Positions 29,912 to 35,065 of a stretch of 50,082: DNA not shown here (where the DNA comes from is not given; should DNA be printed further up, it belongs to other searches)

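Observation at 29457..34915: Signal-peptide RHS polymorphic toxin with an M23/LytM-like peptidoglycan-peptidase tip and a membrane-anchored candidate immunity gene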

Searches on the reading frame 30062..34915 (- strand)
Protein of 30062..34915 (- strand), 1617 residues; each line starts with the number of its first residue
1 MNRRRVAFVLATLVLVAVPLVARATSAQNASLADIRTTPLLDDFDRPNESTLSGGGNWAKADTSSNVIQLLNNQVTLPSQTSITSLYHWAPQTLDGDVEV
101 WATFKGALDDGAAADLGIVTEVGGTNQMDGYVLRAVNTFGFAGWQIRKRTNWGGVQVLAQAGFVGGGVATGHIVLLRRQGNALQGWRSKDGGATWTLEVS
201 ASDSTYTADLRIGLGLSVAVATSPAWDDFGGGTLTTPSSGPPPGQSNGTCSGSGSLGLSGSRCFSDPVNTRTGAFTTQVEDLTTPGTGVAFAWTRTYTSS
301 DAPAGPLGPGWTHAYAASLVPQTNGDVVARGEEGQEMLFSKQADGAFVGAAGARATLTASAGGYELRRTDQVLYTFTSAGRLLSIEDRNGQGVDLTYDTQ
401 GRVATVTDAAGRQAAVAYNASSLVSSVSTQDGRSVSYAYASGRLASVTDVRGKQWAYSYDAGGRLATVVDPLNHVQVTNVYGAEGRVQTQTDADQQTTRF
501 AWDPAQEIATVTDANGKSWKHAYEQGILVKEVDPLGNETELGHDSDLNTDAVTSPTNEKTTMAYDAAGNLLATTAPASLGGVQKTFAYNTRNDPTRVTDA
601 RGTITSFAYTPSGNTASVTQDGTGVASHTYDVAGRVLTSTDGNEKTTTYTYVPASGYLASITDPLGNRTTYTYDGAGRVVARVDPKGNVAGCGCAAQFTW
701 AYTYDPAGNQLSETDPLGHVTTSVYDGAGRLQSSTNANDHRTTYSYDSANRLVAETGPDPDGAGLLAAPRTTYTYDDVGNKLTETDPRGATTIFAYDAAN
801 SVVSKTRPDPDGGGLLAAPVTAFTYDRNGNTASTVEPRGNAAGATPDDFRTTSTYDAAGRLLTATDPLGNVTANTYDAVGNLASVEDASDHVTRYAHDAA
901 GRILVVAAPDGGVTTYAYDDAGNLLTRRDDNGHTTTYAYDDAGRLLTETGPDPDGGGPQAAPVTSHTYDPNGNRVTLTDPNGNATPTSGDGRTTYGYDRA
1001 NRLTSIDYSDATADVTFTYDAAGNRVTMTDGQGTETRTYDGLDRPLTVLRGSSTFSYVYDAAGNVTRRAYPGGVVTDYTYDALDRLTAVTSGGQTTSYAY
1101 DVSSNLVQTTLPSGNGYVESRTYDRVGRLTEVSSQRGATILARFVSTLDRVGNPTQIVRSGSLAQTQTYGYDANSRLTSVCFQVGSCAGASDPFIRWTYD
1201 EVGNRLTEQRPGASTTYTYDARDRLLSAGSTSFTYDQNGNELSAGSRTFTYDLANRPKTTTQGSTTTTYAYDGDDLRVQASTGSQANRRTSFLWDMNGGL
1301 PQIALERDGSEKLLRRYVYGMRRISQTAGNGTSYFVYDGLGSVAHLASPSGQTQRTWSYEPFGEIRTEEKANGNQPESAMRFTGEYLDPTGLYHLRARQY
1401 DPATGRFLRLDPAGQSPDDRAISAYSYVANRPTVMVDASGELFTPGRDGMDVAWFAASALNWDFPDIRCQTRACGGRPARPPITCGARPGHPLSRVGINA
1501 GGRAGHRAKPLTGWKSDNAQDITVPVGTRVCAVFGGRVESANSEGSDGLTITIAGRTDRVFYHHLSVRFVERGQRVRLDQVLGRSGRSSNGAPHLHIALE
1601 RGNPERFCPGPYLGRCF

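Call 3: search_protein_families(library=pfam, proteins=[window:30062-34915:-], max_evalue=1)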
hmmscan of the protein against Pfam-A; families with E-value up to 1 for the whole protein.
window:30062-34915:- (1617 aa): 7 families
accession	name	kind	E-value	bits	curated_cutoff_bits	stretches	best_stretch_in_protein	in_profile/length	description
PF05593.20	RHS_repeat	-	2e-125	407.7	22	25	658-688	7-37/38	RHS Repeat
PF20148.4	DUF6531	-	2.4e-19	69.9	24.1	1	266-339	2-74/74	Domain of unknown function (DUF6531)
PF01551.29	Peptidase_M23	-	6.3e-13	49.2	28.7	1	1518-1601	4-89/96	Peptidase family M23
PF25023.1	TEN_YD-shell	-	1.5e-10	40.2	50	3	994-1408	445-863/909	Teneurin YD-shell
PF25174.1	Beta-prop_THOC3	-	0.00013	21.5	305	0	420-525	58-160/272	THOC3 beta-propeller domain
PF23414.1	Beta-prop_EML_2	-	0.011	15.6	90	0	855-926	47-118/266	Echinoderm microtubule-associated protein second beta-propeller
PF24388.1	Permuted_GreAB-C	-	0.05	13.7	27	0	438-469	19-53/54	Permuted GreAB-C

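Call 4: search_protein_families(library=ncbifam, proteins=[window:30062-34915:-], max_evalue=1)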
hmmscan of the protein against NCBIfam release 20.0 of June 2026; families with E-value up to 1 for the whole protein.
window:30062-34915:- (1617 aa): 7 families
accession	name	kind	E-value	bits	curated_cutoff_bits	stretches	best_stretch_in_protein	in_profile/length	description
TIGR01643.1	YD_repeat_2x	repeat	1.5e-98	319.7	15.8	18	655-689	4-38/42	YD repeat-containing protein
NF041261.1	RHS_core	equivalog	1.2e-57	195.6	2000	6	457-806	386-717/1261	RHS element core protein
TIGR03696.1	Rhs_assc_core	domain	1.5e-18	67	32.5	1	1359-1440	1-75/76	RHS repeat-associated core domain-containing protein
NF008652.0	PRK11649.1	equivalog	2.3e-06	26.5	341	1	1506-1597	301-395/439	murein DD-endopeptidase MepM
NF053825.1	PdgNdpepShyA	equivalog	5.7e-06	25.3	700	1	1506-1599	284-380/425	peptidoglycan DD-endopeptidase ShyA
NF053824.1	PdgNdpepShyC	equivalog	3.6e-05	22.8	700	1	1506-1597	284-378/429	peptidoglycan DD-endopeptidase ShyC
NF052530.1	Heli_ShapePgp3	exception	5.8e-05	22.4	300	1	1521-1598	171-250/270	peptidoglycan metallopeptidase Pgp3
